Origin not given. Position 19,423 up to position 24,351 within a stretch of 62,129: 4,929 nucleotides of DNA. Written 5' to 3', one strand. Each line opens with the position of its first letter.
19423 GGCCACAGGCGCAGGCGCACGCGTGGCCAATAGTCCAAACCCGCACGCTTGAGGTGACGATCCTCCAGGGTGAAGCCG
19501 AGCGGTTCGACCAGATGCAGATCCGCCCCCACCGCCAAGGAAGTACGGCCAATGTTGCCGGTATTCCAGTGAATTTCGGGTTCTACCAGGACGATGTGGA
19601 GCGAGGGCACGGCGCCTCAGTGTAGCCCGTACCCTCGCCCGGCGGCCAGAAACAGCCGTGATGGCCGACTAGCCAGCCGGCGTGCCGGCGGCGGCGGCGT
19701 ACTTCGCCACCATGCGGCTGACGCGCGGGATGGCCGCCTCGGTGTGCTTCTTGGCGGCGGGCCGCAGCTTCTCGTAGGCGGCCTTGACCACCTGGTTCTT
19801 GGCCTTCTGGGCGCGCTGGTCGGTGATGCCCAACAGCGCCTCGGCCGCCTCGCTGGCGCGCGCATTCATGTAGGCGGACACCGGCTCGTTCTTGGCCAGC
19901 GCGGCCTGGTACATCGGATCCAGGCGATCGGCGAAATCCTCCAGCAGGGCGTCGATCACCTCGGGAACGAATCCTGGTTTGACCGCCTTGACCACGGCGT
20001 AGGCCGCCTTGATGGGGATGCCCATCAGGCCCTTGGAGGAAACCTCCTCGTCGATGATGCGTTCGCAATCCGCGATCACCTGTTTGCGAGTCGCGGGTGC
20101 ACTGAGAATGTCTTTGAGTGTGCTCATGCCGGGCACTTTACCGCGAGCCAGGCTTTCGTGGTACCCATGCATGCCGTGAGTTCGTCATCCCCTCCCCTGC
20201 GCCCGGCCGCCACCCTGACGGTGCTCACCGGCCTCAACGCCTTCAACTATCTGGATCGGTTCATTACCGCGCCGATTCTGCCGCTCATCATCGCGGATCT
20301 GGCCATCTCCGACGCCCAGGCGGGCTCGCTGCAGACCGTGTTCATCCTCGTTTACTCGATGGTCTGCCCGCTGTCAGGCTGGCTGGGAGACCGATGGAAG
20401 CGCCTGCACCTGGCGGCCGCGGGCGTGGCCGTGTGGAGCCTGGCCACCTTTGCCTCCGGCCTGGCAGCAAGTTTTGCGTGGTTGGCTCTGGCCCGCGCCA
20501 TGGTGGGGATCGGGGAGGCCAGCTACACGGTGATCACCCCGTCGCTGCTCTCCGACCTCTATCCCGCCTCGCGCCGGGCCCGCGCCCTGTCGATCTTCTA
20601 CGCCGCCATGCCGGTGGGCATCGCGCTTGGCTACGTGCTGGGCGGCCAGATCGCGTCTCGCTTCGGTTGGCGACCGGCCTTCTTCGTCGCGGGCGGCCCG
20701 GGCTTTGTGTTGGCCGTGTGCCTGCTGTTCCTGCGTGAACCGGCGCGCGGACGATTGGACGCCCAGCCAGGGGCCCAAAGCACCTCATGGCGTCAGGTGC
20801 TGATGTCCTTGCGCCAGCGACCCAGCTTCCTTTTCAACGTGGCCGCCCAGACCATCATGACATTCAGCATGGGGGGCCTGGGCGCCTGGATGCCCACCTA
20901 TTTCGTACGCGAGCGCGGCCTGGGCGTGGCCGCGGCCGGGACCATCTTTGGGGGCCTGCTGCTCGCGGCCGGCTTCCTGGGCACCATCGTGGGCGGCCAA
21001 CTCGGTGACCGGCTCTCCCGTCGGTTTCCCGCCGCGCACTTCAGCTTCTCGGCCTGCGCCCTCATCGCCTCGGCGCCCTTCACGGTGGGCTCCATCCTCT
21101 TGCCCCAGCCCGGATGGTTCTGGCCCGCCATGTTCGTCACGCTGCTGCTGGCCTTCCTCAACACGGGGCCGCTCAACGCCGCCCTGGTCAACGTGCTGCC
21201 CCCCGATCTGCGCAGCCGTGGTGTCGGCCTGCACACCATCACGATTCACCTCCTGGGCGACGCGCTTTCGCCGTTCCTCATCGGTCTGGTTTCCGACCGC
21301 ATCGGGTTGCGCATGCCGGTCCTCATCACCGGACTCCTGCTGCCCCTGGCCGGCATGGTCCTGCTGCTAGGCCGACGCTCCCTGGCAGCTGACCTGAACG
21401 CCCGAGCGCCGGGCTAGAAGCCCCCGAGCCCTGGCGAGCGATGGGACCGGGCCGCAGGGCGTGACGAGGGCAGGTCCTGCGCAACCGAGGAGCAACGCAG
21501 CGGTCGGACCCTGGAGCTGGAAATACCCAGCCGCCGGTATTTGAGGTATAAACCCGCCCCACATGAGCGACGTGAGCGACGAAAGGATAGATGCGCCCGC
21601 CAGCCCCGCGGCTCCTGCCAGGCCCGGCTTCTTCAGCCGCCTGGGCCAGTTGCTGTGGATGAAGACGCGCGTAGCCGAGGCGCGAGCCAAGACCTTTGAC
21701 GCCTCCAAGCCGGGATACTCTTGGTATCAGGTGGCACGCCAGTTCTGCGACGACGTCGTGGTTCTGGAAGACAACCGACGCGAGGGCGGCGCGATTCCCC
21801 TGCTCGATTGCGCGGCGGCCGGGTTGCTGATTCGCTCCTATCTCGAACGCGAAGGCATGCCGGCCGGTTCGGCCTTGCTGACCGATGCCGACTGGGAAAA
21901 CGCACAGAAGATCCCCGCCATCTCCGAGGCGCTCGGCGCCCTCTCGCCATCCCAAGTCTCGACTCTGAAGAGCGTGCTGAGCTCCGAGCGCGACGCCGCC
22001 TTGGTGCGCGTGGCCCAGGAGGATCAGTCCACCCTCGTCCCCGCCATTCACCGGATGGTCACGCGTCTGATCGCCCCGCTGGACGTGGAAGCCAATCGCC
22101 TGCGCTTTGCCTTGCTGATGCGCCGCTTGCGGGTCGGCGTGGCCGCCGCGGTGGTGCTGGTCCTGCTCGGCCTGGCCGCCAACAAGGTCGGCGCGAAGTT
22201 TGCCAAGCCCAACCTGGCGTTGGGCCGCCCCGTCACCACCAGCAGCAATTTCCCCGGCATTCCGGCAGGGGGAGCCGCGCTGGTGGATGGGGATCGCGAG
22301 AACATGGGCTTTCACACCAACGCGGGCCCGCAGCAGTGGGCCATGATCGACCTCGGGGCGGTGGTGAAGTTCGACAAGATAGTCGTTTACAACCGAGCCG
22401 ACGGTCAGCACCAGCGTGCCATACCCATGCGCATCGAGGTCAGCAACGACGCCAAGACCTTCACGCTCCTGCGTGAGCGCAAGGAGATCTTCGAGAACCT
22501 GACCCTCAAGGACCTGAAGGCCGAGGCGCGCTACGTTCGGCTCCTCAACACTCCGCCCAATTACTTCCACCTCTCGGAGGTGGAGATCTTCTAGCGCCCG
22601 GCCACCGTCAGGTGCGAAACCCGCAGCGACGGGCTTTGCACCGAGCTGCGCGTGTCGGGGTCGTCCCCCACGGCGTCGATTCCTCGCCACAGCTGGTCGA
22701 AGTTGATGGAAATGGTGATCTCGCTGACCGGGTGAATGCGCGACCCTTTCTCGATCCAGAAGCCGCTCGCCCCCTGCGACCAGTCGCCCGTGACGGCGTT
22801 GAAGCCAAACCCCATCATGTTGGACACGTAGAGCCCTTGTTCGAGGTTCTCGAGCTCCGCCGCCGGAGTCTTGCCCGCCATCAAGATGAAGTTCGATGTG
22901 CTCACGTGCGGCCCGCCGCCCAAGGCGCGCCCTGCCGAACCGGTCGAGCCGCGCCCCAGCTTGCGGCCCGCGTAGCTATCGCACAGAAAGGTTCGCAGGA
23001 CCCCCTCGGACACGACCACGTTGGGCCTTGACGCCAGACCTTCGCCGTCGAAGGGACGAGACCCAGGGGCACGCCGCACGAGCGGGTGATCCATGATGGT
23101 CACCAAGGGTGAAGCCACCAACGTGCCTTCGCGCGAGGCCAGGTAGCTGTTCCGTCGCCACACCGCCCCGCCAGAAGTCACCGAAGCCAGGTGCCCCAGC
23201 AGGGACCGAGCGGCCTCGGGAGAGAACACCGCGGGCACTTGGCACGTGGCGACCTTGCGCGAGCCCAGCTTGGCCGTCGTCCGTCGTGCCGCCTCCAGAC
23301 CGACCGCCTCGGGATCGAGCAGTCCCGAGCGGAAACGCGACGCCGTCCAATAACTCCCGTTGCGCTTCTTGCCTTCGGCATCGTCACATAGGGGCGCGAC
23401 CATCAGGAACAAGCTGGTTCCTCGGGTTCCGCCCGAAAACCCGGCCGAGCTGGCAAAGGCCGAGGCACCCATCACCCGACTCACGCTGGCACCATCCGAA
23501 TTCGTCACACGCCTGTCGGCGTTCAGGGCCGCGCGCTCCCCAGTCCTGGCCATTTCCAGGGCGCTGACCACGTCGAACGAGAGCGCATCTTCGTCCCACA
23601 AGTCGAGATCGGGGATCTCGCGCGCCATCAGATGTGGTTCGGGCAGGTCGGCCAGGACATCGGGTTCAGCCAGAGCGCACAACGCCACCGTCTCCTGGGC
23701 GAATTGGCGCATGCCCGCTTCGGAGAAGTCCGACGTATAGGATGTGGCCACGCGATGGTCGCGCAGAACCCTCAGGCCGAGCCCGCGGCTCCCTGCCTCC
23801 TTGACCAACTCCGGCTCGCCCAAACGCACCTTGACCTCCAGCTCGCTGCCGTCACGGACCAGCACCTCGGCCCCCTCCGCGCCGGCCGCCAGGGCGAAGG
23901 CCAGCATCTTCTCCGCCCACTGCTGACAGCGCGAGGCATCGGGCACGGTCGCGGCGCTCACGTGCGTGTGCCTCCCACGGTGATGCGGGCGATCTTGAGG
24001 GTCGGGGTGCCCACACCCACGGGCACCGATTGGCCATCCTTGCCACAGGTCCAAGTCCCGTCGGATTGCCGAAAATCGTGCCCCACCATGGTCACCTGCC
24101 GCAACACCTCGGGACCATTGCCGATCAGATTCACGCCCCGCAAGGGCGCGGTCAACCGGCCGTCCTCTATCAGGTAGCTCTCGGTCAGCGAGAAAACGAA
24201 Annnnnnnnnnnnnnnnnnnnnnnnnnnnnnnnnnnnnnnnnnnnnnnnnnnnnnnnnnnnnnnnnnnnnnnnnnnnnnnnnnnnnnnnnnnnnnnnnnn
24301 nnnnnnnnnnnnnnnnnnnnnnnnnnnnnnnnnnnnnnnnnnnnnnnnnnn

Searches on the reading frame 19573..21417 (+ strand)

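Call 50: search_protein_families(library=pfam, proteins=[window:19573-21417:+], max_evalue=0.0001)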
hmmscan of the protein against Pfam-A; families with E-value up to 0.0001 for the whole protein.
window:19573-21417:+ (614 aa): 4 families
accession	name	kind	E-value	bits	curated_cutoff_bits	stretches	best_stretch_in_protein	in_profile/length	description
PF07690.21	MFS_1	-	5.8e-55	187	33.4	1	221-567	4-347/347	Major Facilitator Superfamily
PF03137.26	OATP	-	1e-14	54.2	25.8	1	408-488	284-364/545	Organic Anion Transporter Polypeptide (OATP) family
PF00083.30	Sugar_tr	-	8.1e-09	35.3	22.3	1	246-389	44-193/452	Sugar (and other) transporter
PF06779.20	MFS_4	-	6.6e-07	29.4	26.3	1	228-597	8-363/364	Uncharacterised MFS-type transporter YbfB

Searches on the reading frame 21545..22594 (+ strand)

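Call 50: search_protein_families(library=pfam, proteins=[window:21545-22594:+], max_evalue=0.0001)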
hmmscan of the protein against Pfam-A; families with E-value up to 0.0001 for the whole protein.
window:21545-22594:+ (349 aa): 2 families
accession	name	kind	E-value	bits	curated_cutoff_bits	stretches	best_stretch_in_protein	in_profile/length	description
PF00754.31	F5_F8_type_C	-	9.3e-14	52.1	28.2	1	230-337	2-114/127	F5/8 type C domain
PF22633.2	F5_F8_type_C_2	-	8.3e-13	49.2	27.8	1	246-333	2-91/91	NedA-like, galactose-binding domain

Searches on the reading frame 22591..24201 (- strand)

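Call 50: search_protein_families(library=pfam, proteins=[window:22591-24201:-], max_evalue=0.0001)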
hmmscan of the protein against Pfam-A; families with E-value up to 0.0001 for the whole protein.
window:22591-24201:- (536 aa): 3 families
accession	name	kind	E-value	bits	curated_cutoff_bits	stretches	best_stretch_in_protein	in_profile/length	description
PF19289.4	PmbA_TldD_3rd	-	4.6e-65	219.3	22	1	320-535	2-220/220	PmbA/TldA metallopeptidase C-terminal domain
PF01523.21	PmbA_TldD_1st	-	1.2e-12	48.2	20.9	1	111-174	1-64/65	PmbA/TldA metallopeptidase domain 1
PF19290.4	PmbA_TldD_2nd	-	1.9e-09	38.4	20.9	1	211-312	8-109/109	PmbA/TldA metallopeptidase central domain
